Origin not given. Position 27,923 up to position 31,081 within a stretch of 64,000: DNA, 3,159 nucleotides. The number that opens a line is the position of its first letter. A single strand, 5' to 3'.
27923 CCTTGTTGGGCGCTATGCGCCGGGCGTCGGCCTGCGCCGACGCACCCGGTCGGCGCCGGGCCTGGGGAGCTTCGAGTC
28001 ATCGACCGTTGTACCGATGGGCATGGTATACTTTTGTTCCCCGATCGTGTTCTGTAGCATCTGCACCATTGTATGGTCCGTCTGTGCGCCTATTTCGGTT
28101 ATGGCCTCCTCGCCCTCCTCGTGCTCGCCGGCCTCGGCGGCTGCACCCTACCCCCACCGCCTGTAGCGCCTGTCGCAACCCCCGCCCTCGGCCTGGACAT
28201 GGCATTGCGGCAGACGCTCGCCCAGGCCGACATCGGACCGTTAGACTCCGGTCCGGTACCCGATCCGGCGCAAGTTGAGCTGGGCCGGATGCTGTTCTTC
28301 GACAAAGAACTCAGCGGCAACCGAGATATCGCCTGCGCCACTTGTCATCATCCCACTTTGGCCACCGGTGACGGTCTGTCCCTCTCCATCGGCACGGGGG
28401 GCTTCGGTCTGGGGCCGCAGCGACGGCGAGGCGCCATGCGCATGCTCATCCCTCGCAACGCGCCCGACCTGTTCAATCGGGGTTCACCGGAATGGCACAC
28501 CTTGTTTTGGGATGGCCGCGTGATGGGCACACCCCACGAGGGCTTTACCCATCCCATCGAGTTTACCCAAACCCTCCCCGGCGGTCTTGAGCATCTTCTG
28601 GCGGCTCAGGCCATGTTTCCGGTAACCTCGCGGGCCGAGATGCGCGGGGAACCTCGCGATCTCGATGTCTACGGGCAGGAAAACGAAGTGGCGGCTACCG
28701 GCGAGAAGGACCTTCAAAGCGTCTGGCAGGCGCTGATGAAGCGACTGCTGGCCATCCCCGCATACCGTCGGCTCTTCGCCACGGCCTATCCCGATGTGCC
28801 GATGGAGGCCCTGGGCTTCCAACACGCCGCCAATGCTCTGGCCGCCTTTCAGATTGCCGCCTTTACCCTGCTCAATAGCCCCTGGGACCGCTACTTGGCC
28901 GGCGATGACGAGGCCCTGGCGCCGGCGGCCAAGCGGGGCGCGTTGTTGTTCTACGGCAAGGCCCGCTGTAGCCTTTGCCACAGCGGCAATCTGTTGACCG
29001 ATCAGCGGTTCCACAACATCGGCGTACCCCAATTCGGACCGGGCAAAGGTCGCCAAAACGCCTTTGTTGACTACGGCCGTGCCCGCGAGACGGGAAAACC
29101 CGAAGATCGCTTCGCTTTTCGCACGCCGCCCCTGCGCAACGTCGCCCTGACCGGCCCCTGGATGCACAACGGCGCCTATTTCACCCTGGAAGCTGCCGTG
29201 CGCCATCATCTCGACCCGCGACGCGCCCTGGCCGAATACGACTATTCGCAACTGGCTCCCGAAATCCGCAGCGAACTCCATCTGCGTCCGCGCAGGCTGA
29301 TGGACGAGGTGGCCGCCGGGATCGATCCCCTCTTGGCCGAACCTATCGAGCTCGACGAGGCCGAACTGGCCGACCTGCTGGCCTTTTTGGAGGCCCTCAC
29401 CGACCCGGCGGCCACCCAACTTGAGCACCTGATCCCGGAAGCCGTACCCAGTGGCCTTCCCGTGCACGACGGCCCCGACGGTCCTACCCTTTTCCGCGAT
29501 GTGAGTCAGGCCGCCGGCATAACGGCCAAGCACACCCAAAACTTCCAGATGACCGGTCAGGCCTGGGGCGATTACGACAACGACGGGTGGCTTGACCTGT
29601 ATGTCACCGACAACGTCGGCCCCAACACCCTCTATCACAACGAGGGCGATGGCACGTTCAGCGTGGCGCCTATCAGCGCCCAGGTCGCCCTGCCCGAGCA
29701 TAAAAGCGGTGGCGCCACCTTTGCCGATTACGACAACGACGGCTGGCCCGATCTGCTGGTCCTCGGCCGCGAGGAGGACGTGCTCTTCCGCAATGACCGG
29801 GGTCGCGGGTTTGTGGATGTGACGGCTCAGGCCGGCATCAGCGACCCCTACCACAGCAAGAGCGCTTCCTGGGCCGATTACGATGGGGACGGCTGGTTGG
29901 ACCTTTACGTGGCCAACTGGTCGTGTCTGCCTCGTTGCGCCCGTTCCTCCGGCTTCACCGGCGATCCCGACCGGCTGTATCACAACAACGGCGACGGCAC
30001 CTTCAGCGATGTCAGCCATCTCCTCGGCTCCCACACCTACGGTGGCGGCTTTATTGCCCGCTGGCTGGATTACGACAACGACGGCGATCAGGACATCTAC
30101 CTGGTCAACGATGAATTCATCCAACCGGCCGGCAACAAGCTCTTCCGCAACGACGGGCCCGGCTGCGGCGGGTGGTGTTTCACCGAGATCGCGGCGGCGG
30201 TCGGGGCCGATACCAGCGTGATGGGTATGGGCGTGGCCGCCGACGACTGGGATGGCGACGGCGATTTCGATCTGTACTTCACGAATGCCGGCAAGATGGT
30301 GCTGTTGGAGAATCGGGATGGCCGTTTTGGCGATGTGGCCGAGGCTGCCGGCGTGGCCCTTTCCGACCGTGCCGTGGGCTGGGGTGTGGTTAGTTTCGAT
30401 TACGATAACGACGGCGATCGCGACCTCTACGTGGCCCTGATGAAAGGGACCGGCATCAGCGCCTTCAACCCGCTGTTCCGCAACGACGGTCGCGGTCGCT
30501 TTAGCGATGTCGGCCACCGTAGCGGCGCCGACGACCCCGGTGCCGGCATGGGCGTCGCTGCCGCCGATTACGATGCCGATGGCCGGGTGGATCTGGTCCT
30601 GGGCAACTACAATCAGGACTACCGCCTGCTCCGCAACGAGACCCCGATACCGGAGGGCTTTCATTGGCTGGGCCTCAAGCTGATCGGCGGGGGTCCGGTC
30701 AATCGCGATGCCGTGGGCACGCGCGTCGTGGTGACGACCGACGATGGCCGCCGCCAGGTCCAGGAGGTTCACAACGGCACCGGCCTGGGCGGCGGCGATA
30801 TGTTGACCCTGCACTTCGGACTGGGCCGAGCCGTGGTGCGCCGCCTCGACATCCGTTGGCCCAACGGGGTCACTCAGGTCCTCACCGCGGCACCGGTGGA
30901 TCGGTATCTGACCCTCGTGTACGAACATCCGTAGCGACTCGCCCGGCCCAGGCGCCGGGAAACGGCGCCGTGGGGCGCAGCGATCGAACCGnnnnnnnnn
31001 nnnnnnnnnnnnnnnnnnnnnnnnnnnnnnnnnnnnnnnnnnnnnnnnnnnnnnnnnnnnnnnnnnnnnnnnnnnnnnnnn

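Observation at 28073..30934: Unusual 953-aa fusion: di-heme cytochrome c peroxidase + FG-GAP/VCBS beta-propeller repeats + ASPIC/UnbV domain in one secreted lipoprotein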

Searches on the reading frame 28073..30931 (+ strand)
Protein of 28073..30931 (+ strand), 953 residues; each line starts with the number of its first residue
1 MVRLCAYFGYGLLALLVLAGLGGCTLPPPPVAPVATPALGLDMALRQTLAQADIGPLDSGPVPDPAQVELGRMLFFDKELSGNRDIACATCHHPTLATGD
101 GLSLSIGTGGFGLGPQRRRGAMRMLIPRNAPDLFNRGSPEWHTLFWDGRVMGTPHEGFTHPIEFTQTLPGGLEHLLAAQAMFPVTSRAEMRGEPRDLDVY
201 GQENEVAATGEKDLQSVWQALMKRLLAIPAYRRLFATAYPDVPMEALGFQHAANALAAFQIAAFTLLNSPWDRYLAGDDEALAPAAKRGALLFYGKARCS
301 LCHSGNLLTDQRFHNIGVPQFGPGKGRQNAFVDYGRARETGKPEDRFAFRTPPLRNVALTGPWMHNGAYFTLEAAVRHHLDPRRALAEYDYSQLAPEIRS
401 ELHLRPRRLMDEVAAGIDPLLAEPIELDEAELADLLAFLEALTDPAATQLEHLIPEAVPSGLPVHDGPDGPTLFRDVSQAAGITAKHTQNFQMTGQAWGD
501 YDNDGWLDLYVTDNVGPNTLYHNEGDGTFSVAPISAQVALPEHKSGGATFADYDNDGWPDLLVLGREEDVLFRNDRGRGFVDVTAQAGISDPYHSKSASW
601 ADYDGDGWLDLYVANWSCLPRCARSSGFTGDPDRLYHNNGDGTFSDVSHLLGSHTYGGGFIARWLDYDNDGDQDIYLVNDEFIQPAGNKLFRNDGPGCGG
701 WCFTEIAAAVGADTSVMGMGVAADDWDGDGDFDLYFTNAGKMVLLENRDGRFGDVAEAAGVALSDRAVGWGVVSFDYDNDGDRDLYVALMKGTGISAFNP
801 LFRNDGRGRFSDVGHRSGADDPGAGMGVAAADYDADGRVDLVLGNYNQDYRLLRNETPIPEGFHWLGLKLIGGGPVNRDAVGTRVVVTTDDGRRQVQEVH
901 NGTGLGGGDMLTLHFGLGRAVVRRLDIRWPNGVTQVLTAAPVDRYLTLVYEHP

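Call 3: search_protein_families(library=pfam, proteins=[window:28073-30931:+], max_evalue=0.01)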
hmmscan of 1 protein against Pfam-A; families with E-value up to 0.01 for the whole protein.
window:28073-30931:+ (953 aa): 4 families
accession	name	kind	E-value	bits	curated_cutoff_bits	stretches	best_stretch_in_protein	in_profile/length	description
PF13517.12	FG-GAP_3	-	5.3e-45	152.3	26.9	6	500-563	1-61/61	FG-GAP-like repeat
PF03150.19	CCP_MauG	-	1.3e-36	126.9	25.6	1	66-279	2-148/149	Di-haem cytochrome c peroxidase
PF07593.17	UnbV_ASPIC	-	2.9e-16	59.6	23.4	1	880-947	1-68/68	ASPIC and UnbV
PF01839.29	FG-GAP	-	3.9e-10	39.8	22.1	1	825-848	2-25/37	FG-GAP repeat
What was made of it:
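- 28184..29470 (+): Di-haem bCCP/MauG-superfamily module (aa ~38-466). Call 3 (PF03150).
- On CRTAC1 / ASPIC-UnbV family: Call 3: PF13517, PF01839 and PF07593 are all above their cut-offs
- Checked: Call 3 (Pfam): CCP_MauG aa 66-279 (E 1.3e-36), FG-GAP_3 in 6 stretches (E 5e-45), FG-GAP (E 4e-10), UnbV_ASPIC aa 880-947 (E 2.9e-16).
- Pfam finds only FG-GAP and ASPIC, with no PQQ or GSDH signature (call 3).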

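Call 4: search_protein_families(library=ncbifam, proteins=[window:28073-30931:+], max_evalue=0.01)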
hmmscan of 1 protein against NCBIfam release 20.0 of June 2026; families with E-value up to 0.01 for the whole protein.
window:28073-30931:+ (953 aa): 3 families
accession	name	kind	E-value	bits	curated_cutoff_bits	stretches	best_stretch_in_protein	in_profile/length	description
TIGR03981.2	SAM_quin_mod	hypoth_equivalog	5.5e-90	302.2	340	1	38-442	15-411/411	His-Xaa-Ser system-associated MauG-like protein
TIGR04039.1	MXAN_0977_Heme2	hypoth_equivalog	4.5e-41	141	362.85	2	212-445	99-324/336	MbnH family di-heme enzyme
TIGR03791.1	TTQ_mauG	equivalog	5.8e-40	137.3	443.85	2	209-380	85-245/291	tryptophan tryptophylquinone biosynthesis enzyme MauG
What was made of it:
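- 28184..29470 (+): Call 4 (TIGR03981, 302 bits, model positions 15-411 of 411, below the 340 cut-off).
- The best NCBIfam match is a MauG-like family (TIGR03981, call 4). TIGR03791 and TIGR04039 scores are far below their cut-offs (call 4).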
